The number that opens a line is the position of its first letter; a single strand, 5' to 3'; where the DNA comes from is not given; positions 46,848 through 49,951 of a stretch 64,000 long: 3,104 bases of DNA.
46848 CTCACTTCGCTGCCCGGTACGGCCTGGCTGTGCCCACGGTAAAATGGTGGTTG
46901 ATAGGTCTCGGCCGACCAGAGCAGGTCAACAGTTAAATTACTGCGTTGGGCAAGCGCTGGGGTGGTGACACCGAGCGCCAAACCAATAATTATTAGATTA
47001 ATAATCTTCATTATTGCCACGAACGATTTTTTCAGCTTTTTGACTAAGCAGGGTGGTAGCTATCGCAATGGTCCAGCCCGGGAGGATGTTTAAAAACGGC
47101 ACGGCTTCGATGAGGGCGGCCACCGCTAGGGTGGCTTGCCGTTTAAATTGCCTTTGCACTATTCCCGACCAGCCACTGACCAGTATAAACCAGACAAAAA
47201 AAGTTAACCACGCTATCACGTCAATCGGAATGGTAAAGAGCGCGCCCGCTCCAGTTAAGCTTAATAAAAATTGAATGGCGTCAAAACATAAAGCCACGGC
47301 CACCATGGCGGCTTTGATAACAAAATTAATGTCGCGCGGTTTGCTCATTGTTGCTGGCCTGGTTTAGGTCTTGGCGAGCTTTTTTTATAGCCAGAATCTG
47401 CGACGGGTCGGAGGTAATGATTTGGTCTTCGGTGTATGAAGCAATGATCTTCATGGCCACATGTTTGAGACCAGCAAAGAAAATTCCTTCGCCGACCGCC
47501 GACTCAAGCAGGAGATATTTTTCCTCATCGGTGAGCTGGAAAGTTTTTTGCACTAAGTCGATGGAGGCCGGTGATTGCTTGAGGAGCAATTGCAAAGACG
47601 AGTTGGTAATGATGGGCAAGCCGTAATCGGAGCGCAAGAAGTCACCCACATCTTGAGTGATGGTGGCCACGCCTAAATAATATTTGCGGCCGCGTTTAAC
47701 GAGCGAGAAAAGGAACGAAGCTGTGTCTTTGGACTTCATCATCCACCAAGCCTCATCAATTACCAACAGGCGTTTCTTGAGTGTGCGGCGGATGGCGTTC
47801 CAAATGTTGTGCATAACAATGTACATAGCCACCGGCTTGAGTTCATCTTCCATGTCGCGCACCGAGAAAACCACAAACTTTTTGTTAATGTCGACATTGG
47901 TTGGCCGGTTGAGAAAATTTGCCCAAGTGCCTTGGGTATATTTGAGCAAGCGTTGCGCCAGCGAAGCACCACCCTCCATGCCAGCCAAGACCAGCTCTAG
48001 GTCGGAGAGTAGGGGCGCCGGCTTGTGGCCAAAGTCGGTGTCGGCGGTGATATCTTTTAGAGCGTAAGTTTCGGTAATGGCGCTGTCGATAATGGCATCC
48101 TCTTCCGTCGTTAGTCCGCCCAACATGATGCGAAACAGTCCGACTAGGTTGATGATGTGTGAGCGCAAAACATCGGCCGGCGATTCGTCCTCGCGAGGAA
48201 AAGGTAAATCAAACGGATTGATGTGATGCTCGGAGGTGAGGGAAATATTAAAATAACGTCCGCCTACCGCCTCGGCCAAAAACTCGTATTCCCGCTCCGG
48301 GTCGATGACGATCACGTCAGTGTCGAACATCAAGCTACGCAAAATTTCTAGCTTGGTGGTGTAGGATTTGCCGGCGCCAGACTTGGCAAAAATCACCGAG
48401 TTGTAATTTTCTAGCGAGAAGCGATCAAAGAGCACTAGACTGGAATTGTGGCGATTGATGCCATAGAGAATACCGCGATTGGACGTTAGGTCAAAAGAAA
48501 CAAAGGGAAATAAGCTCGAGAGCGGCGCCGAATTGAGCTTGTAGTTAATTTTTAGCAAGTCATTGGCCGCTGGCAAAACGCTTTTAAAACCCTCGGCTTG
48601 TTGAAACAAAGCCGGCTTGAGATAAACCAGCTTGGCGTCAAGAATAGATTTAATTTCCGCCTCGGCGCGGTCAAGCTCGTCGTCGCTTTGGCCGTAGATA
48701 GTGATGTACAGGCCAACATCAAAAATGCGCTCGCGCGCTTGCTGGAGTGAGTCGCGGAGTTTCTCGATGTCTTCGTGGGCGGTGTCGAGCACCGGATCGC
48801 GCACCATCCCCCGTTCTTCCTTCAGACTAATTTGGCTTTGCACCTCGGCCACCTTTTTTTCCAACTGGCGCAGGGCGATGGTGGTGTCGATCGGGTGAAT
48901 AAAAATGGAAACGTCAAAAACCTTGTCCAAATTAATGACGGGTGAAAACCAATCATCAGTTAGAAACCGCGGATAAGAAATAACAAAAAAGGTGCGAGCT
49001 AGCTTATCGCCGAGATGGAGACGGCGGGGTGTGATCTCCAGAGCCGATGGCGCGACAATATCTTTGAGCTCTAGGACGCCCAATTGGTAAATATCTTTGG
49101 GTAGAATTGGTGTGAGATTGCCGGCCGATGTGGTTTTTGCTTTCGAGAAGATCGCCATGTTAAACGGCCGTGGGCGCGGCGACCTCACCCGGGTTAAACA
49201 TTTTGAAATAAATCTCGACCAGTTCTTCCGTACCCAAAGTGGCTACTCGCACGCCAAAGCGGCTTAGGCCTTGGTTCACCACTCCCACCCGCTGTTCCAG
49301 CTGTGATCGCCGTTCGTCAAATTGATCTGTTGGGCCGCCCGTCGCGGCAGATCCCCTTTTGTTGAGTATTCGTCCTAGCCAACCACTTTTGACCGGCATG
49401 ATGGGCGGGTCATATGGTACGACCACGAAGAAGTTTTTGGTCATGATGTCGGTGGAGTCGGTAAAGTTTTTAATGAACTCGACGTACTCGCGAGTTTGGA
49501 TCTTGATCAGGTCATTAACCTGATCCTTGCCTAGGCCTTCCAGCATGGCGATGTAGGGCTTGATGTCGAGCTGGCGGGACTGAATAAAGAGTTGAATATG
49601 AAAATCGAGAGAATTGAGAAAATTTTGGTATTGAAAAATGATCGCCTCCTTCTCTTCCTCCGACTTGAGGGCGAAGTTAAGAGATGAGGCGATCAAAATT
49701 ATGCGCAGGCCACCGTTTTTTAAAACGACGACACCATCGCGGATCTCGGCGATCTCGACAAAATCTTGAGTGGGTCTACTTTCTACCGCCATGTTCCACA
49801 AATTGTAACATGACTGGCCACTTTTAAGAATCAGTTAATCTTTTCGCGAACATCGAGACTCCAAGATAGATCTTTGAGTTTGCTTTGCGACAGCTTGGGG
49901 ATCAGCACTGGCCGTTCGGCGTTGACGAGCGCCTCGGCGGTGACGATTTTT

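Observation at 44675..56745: Minimal Gram-positive-type T4SS-like gene cluster directly next to the dnaA-rpmH-rnpA-yidC origin region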

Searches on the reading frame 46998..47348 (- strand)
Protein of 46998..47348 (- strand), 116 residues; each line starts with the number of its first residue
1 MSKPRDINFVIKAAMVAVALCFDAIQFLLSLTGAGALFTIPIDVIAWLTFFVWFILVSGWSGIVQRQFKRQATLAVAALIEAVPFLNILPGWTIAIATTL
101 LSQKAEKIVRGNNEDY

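Call 4: search_protein_families(library=pfam, proteins=[window:46998-47348:-], max_evalue=0.1)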
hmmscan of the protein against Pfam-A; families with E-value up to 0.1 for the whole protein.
window:46998-47348:- (116 aa): 1 family
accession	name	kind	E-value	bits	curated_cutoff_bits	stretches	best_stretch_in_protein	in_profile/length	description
PF25114.1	AtTam38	-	0.033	13.8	27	1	10-88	127-206/270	AtTam38 family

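Call 27: search_protein_families(library=ncbifam, proteins=[window:46998-47348:-], max_evalue=0.1)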
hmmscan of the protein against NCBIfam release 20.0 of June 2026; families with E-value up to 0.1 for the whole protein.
window:46998-47348:- (116 aa): 0 families

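Call 64: search_solved_structures(query=A4, max_evalue=10)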
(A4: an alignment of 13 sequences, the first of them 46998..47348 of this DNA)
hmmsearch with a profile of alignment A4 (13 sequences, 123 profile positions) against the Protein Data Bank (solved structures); distinct sequences matched with E-value up to 10: 0.
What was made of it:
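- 46998..47348 (-): p116: small protein with three or four hydrophobic segments and conserved D23, E81, P84 and P90. Not shown to be a pilin. No Pfam or PDB hit (calls 4, 64).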

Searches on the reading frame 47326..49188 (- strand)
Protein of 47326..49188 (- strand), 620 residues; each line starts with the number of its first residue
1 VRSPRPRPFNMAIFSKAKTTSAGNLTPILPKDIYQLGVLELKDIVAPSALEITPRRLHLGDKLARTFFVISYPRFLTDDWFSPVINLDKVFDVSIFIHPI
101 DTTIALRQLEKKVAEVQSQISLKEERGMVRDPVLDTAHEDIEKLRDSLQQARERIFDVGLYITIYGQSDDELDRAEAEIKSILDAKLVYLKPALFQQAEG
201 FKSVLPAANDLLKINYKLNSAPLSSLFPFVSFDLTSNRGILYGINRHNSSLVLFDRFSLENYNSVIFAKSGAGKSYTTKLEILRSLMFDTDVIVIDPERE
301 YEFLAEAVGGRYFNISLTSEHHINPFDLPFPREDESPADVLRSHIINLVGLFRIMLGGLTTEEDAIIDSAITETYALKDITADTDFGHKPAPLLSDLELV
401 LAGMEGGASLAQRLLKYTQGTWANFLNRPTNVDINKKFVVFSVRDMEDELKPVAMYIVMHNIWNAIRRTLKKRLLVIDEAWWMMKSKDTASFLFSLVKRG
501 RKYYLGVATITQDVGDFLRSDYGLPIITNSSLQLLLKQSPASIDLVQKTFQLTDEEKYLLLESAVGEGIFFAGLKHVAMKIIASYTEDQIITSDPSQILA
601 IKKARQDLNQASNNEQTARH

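Call 4: search_protein_families(library=pfam, proteins=[window:47326-49188:-], max_evalue=0.1)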
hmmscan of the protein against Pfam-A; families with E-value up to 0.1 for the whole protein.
window:47326-49188:- (620 aa): 4 families
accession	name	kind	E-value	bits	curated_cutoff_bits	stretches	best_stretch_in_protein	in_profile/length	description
PF19044.6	P-loop_TraG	-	1.5e-25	90.2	25.8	2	417-561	192-343/413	TraG P-loop domain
PF12846.13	AAA_10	-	3.1e-11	43.4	27.5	2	448-521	215-290/362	AAA-like domain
PF01935.23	DUF87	-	1.5e-07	32.2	23.2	1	266-330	28-94/220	Helicase HerA, central domain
PF11130.14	TraC_F_IV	-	0.00018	21.1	28.1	1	132-206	299-372/375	TraC protein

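Call 13: find_homologous_proteins(query=window:47326-49158:-, max_evalue=1e-10)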
Query window:47326-49158:- (610 aa): 8000 proteins with E <= 1e-10 among 8000 candidates; the best 120 are listed.
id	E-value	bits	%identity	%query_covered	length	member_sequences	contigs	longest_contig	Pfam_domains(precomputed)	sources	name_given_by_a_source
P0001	0.0e+0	1345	100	100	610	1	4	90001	PF19044.7,PF01935.24,PF12846.14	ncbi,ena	ncbi:MAG: DUF87 domain-containing protein [Patescibacteria group bacterium]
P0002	0.0e+0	1185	89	98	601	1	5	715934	PF19044.7,PF01935.24,PF12846.14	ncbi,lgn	-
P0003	0.0e+0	1183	87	99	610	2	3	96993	PF19044.7,PF01935.24,PF12846.14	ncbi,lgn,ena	ncbi:MAG: DUF87 domain-containing protein [Patescibacteria group bacterium]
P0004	0.0e+0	1179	87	100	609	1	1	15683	PF19044.7,PF01935.24,PF12846.14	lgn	-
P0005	0.0e+0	1178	85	98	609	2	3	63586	PF19044.7,PF01935.24,PF12846.14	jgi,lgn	jgi:type IV secretory pathway VirB4 component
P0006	0.0e+0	1172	86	99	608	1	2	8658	PF19044.7,PF01935.24,PF12846.14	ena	-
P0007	0.0e+0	1171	87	98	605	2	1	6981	PF19044.7,PF01935.24,PF12846.14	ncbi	-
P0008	0.0e+0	1171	84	100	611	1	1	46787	PF19044.7,PF01935.24,PF12846.14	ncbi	-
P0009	0.0e+0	1170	84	100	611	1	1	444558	PF19044.7,PF01935.24,PF12846.14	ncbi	-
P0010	0.0e+0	1168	84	100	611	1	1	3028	PF19044.7,PF01935.24,PF12846.14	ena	-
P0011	0.0e+0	1168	85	99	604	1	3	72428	PF19044.7,PF01935.24,PF12846.14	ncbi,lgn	-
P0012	0.0e+0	1167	86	98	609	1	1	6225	PF19044.7,PF01935.24,PF12846.14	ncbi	-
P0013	0.0e+0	1164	85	100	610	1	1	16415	PF19044.7,PF01935.24,PF12846.14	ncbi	-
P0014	0.0e+0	1163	88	95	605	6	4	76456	PF19044.7,PF01935.24,PF12846.14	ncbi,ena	-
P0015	0.0e+0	1163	86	97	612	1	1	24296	PF19044.7,PF01935.24,PF12846.14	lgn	-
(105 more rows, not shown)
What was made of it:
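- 47326..49158 (-): VirB4 ATPase (610 aa from the ATG at 49158). Walker A is KSGAGKS and Walker B is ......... More than 8000 homologues; the top 120 are 79-89% identical and mostly about 600-625 aa (range 579-625), and all named ones are Patescibacteria or unclassified 'bacterium' (call 13).
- Clade: of more than 8000 VirB4 homologues, the top 120 are 79-89% identical, mostly about 600-625 aa (range 579-625), and all named ones are Patescibacteria or unclassified 'bacterium' (call 13).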

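Call 14: find_related_loci(query=window:47326-49158:-, collection=genome_contigs, flank=10000)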
Query window:47326-49158:- (610 aa) in genome_contigs; peptide patterns used: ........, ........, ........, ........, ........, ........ (x = any residue, [..] = any of these).
599 stretches matched a pattern (row limit reached: there are more); 585 encode a relative of the query (tblastn E <= 1e-3); the best 80 are kept; 80 distinct loci.
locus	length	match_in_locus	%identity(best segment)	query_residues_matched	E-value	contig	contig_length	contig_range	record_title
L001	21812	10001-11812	85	1-606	0e+0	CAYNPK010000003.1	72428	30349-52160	MAG TPA_asm: uncultured Candidatus Saccharibacteria bacterium isolate SRP263991_co4_20 genome assembly, contig: NODE_258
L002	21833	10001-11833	84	1-610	0e+0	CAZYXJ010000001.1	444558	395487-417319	MAG TPA_asm: uncultured Candidatus Saccharibacteria bacterium isolate SRP292972_co1_35 genome assembly, contig: NODE_26_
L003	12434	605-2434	85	1-609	0e+0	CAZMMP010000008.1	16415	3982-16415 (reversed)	MAG TPA_asm: uncultured Candidatus Saccharibacteria bacterium isolate SRP135725_co1_624 genome assembly, contig: NODE_46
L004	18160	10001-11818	84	1-606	0e+0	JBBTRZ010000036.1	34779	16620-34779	MAG: Patescibacteria group bacterium isolate H51-bin050_1 H51_bin050_1_000000000036, whole genome shotgun sequence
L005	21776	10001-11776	85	6-597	0e+0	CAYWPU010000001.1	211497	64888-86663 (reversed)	MAG TPA_asm: uncultured Candidatus Saccharibacteria bacterium isolate SRP329715_co1_112 genome assembly, contig: NODE_32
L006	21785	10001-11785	84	4-598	0e+0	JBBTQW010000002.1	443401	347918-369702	MAG: Patescibacteria group bacterium isolate H41-bin100_1 H41_bin100_1_000000000002, whole genome shotgun sequence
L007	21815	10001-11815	81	1-604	0e+0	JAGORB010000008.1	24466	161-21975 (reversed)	MAG: Candidatus Paceibacterota bacterium isolate Gw_Eff_bin_236 Gw_Eff_4005_length_24466_cov_7.778463, whole genome shot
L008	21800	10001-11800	79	1-596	0e+0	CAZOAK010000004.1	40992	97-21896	MAG TPA_asm: uncultured Candidatus Saccharibacteria bacterium isolate SRP286056_co3_36 genome assembly, contig: NODE_596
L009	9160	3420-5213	78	1-598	0e+0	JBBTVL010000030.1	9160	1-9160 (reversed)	MAG: Patescibacteria group bacterium isolate H51-bin144_1 H51_bin144_1_000000000030, whole genome shotgun sequence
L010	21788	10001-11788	79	8-602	0e+0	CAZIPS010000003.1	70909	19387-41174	MAG TPA_asm: uncultured Candidatus Saccharibacteria bacterium isolate SRP133034_co1_49 genome assembly, contig: NODE_178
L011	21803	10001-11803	77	1-601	0e+0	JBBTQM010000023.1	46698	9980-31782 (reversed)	MAG: Patescibacteria group bacterium isolate H43-bin055_1 H43_bin055_1_000000000023, whole genome shotgun sequence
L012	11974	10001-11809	75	5-607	0e+0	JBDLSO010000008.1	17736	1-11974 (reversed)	MAG: Candidatus Parcubacteria bacterium isolate king_2019_sw_WHONDRS-S19S_0016_AN_bin.2 scaffold_000039, whole genome sh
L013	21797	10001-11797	78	4-602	0e+0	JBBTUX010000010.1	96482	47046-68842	MAG: Patescibacteria group bacterium isolate H41-bin038_1 H41_bin038_1_000000000010, whole genome shotgun sequence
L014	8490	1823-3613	79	1-598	0e+0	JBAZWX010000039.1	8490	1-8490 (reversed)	MAG: Candidatus Paceibacterota bacterium isolate SO_2017_GW1_42 NODE_31278_length_8490_cov_0.889394_OW334_2017, whole ge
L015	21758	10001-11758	79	17-602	0e+0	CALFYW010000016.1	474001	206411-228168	MAG TPA_asm: uncultured bacterium isolate SRR7515931_bin.90_CONCOCT_v1.1_MAG genome assembly, contig: ERZ869938.8, whole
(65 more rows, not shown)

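Call 27: search_protein_families(library=ncbifam, proteins=[window:47326-49158:-], max_evalue=0.1)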
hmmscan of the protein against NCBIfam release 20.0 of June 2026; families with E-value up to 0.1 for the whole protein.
window:47326-49158:- (610 aa): 14 families
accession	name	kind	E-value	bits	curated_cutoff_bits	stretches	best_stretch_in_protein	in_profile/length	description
NF045971.1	conju_CD1110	equivalog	9.3e-109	364.7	325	1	29-567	185-732/752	VirB4-like conjugal transfer ATPase, CD1110 family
NF045975.1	VirB4_plasma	equivalog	1.5e-78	264.5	590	1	29-581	293-893/894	Mbov_0397 family ICE element conjugal transfer ATPase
TIGR02746.1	TraC-F-type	equivalog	9.2e-54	182.6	567.05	1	69-545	243-728/800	type IV secretion system protein TraC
TIGR00929.1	VirB4_CagE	subfamily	2.2e-33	115.5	643.1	1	77-552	265-726/792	VirB4 family type IV secretion/conjugal transfer ATPase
TIGR03783.1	Bac_Flav_CT_G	subfamily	2e-17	62.4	261.55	1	407-551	607-758/829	TraG family conjugative transposon ATPase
NF010278.0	PRK13721.1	subfamily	1.4e-14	52.9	1177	1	124-531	341-764/874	type IV secretion system protein TraC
NF010473.0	PRK13898.1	equivalog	5.6e-11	41.2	1050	1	254-561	450-741/801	type IV secretion system ATPase VirB4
NF041017.1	DNA_import_CedB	equivalog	6.6e-09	34.9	700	1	437-506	445-518/590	DNA import protein CedB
NF052333.1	ATPase_TcpF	exception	1e-06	27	1100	1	123-293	325-504/813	conjugal transfer ATPase TcpF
NF042935.1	SCO6880_fam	subfamily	7.8e-06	25.1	60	1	83-197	363-475/477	SCO6880 family protein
NF010447.0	PRK13873.1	equivalog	0.00011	20.3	1020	1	400-541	575-720/815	conjugal transfer protein TrbE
NF038214.1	IS21_help_AAA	equivalog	0.0071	16.1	200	0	454-489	144-179/232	IS21-like element helper ATPase IstB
NF053655.1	CedD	equivalog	0.024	13.3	600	0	458-502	416-458/527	DNA-translocating ATPase CedD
NF045487.1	ASRP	equivalog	0.038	12.6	300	1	95-174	384-460/593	archaea-specific SMC-related protein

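Call 29: search_solved_structures(query=window:47326-49158:-, max_evalue=0.01)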
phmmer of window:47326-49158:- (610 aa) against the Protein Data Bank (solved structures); distinct sequences matched with E-value up to 0.01: 4.
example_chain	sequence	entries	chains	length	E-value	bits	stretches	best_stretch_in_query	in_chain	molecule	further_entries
4ag5_A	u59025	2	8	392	1.1e-42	149.5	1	226-583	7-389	TYPE IV SECRETORY PATHWAY VIRB4 COMPONENTS-LIKE PROTEIN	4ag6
7o41_A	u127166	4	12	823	1.8e-07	33.3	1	252-549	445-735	TrwK protein | Type IV secretion system protein virB4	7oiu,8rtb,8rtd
7o43_A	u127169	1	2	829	1.9e-07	33.2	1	252-549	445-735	TrwK protein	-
7o42_A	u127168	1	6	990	3.1e-07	32.5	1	252-549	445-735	TrwK protein,Protein hcp1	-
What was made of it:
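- Checked: It also hits P-loop_TraG at 90 bits and the solved VirB4 C-domain 4AG5 at E=1e-42 (calls 4, 27, 29).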

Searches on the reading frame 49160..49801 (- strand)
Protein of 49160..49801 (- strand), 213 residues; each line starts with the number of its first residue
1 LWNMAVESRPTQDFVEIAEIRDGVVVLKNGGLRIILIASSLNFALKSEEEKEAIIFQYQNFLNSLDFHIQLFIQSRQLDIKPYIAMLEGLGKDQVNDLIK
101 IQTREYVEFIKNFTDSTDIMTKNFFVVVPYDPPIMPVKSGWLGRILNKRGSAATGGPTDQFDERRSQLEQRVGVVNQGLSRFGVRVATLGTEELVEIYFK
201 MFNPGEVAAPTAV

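Call 4: search_protein_families(library=pfam, proteins=[window:49160-49801:-], max_evalue=0.1)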
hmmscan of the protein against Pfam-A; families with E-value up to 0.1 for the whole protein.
window:49160-49801:- (213 aa): 0 families

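Call 27: search_protein_families(library=ncbifam, proteins=[window:49160-49801:-], max_evalue=0.1)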
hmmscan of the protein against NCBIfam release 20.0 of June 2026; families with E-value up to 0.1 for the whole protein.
window:49160-49801:- (213 aa): 6 families
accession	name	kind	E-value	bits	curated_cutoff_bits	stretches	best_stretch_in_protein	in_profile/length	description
NF045975.1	VirB4_plasma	equivalog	9.6e-08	30.2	590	1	10-128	103-233/894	Mbov_0397 family ICE element conjugal transfer ATPase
NF045971.1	conju_CD1110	equivalog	4e-05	22.1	325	1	13-124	3-116/752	VirB4-like conjugal transfer ATPase, CD1110 family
NF041427.1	TrsD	subfamily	0.00019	21.3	200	1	14-128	18-142/201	TrsD/TraD family conjugative transfer protein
TIGR01041.1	ATP_syn_B_arch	equivalog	0.057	11.9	844.65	1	101-165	42-106/458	ATP synthase subunit B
NF010466.0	PRK13891.1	subfamily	0.074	10.9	1322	1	18-126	51-159/852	conjugal transfer protein TrbE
NF003235.0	PRK04196.1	subfamily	0.093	11.4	349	0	101-164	46-109/462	V-type ATP synthase subunit B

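Call 28: search_solved_structures(query=window:49160-49801:-, max_evalue=10, show_alignments=2)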
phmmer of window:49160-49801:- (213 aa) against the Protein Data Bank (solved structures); distinct sequences matched with E-value up to 10: 2.
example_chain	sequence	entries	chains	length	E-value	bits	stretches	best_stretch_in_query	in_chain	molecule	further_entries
6pon_A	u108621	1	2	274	0.081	15.8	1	71-130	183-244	Adherence and virulence protein A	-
9jql_A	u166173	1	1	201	1.3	11.9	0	81-121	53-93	Putative adenine deaminase YerA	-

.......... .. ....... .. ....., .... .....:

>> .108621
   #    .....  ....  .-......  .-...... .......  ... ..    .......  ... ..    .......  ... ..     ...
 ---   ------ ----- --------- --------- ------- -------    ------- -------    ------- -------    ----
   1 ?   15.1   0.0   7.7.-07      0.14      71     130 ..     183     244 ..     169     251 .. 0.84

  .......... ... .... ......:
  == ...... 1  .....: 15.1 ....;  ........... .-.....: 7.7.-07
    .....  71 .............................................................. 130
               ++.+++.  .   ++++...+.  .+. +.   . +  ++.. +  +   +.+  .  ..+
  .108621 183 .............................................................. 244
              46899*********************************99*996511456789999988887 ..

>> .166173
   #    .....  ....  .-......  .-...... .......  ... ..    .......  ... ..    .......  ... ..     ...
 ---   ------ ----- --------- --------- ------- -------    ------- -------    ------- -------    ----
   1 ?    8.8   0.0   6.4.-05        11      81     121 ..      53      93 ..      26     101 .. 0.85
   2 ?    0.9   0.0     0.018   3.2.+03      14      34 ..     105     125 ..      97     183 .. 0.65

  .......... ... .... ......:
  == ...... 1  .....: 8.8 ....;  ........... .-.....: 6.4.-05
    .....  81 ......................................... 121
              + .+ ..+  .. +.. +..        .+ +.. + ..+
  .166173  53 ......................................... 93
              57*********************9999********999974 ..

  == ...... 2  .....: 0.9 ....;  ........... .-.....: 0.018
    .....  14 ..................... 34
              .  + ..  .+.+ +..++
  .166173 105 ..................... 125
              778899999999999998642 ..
